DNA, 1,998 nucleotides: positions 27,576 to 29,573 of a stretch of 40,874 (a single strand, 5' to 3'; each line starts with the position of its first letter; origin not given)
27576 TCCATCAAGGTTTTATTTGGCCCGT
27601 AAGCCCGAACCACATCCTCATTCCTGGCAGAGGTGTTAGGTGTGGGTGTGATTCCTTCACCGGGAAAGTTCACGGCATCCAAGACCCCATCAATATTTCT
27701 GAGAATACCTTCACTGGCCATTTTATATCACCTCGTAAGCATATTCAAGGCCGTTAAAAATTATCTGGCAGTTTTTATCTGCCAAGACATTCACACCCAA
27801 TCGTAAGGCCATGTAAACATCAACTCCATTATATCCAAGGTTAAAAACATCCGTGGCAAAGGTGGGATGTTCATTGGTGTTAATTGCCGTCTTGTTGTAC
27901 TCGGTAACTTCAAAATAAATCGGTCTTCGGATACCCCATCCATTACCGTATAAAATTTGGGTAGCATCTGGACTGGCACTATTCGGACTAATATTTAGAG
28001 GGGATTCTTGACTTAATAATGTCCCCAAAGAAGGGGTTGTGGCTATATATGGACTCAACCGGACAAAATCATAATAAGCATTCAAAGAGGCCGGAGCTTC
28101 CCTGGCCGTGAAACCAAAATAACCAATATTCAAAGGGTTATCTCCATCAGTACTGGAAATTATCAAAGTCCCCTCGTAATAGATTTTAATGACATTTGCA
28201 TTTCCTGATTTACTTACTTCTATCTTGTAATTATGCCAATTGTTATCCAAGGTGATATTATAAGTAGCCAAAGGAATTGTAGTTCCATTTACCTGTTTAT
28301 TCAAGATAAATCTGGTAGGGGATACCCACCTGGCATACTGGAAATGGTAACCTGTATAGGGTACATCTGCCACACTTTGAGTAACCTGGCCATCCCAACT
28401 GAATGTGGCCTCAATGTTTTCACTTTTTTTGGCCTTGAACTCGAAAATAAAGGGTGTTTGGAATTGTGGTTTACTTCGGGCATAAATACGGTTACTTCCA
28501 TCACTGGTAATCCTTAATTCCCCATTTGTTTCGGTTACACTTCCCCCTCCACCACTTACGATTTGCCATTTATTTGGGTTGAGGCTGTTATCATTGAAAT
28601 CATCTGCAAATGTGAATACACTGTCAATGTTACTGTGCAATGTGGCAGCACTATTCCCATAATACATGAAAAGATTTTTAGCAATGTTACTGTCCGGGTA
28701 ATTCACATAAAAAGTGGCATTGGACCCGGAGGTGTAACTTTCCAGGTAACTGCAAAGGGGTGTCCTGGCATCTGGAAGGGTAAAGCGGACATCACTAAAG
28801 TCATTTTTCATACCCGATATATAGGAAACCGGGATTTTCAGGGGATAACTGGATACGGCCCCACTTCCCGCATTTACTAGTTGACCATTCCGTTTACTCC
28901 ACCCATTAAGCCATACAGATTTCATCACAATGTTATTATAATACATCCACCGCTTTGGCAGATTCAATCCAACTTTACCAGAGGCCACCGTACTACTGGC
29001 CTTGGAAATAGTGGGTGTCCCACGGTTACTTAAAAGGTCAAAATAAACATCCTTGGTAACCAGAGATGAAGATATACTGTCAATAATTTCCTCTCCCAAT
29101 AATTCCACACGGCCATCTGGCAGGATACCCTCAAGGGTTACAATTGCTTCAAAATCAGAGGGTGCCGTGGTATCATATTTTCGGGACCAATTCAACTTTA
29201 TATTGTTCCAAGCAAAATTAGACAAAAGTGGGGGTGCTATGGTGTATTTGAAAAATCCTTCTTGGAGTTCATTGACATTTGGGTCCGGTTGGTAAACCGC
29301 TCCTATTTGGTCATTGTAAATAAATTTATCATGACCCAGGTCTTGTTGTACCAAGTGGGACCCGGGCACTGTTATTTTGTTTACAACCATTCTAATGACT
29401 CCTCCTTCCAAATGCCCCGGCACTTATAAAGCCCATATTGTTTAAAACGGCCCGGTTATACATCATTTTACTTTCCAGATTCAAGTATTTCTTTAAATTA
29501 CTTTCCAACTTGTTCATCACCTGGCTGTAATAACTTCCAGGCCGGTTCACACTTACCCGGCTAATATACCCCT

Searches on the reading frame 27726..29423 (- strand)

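Call 23: search_protein_families(library=pfam, proteins=[window:27726-29423:-], max_evalue=0.01)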
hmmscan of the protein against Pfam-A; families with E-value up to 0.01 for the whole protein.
window:27726-29423:- (566 aa): 1 family
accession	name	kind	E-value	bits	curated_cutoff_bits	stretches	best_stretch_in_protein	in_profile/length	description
PF10102.14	DUF2341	-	4.1e-15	56.5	23.4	1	208-288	1-83/84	Domain of unknown function (DUF2341)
